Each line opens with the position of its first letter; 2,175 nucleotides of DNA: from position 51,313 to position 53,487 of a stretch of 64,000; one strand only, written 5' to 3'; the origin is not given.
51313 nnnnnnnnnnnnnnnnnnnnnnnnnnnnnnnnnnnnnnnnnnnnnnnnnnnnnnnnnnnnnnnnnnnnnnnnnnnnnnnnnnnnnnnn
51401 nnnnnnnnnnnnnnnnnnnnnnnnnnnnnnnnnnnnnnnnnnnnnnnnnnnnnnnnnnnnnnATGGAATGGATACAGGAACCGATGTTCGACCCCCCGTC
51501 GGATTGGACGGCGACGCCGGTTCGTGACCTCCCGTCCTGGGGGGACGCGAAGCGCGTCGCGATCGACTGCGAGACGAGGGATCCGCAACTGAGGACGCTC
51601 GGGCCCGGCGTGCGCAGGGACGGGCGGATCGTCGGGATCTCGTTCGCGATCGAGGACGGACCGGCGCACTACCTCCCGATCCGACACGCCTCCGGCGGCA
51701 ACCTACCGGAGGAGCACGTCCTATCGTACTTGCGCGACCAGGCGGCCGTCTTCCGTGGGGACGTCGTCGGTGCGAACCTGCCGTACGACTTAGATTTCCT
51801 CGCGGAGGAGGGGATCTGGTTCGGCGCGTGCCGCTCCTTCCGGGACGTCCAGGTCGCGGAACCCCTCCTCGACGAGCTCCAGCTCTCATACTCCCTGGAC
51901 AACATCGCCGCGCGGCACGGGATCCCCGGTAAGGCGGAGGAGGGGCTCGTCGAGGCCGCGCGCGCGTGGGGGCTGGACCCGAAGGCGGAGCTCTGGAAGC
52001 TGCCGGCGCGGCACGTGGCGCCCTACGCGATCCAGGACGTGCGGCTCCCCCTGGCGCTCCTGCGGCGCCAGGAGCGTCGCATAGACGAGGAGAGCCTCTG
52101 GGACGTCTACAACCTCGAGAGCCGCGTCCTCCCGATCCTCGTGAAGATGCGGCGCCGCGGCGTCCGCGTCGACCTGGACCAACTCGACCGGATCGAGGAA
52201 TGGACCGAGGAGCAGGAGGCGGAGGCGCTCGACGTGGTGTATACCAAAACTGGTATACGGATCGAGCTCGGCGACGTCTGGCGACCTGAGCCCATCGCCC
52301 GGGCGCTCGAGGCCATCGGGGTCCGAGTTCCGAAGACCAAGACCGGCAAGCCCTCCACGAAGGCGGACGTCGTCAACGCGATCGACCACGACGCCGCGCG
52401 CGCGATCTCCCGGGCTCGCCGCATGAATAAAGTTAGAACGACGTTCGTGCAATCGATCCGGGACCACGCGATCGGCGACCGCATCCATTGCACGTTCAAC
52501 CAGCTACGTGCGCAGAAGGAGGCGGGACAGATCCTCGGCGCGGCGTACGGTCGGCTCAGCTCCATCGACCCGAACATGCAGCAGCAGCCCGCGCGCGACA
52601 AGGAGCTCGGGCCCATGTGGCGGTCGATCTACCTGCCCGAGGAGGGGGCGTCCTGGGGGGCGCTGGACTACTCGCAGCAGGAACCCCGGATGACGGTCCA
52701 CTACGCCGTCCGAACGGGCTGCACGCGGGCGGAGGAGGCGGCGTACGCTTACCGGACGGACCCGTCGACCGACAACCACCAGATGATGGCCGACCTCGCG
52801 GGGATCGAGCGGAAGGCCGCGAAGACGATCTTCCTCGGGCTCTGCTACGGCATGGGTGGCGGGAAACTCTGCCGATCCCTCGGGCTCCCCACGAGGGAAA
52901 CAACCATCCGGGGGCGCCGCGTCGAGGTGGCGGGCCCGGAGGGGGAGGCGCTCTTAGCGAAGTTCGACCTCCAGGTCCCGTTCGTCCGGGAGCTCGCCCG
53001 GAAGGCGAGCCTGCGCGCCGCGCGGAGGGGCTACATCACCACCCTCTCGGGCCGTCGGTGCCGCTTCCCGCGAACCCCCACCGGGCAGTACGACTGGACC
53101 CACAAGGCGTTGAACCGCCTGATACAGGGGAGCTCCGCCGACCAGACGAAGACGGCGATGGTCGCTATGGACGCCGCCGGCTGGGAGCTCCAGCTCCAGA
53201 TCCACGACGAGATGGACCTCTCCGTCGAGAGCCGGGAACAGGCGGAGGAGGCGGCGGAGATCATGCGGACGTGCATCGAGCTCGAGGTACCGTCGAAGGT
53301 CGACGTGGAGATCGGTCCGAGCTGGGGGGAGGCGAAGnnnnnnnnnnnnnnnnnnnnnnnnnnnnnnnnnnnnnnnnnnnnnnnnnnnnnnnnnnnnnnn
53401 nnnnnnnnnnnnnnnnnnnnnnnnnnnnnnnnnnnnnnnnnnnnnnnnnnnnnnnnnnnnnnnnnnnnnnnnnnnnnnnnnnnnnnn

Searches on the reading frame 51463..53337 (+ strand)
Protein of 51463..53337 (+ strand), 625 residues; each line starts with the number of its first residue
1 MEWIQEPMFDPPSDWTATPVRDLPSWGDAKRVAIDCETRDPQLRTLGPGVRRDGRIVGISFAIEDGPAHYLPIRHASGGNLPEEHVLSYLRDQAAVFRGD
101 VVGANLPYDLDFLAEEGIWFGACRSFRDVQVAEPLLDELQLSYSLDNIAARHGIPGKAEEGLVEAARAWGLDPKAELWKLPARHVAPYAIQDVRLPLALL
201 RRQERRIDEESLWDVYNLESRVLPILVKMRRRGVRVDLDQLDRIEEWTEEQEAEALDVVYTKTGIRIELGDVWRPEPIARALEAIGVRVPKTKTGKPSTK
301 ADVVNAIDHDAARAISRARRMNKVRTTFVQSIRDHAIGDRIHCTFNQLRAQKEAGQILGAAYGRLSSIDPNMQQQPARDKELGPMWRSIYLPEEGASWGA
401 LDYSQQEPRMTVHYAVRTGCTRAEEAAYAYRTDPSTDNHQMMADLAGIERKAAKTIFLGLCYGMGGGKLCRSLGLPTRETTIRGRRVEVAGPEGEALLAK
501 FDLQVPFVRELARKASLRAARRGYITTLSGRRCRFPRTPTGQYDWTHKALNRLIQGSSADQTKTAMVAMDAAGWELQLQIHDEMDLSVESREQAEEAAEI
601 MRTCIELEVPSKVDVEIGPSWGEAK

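Call 62: search_protein_families(library=phrogs, proteins=[window:51463-53337:+], max_evalue=0.00001)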
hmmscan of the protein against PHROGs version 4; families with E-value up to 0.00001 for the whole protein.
window:51463-53337:+ (625 aa): 5 families
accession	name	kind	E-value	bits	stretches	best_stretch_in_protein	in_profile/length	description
phrog_17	-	DNA, RNA and nucleotide metabolism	9.4e-114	382.7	1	22-624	663-1233/1445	DNA polymerase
phrog_15971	-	DNA, RNA and nucleotide metabolism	1.2e-17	65.1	1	278-601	56-345/376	DNA polymerase I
phrog_12241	-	DNA, RNA and nucleotide metabolism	1.2e-16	61.8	1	32-269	130-368/502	DNA polymerase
phrog_10285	-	DNA, RNA and nucleotide metabolism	1.2e-11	45.3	1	546-621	240-318/321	DNA polymerase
phrog_5995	-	DNA, RNA and nucleotide metabolism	2.4e-11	44.6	1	492-622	22-176/236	DNA polymerase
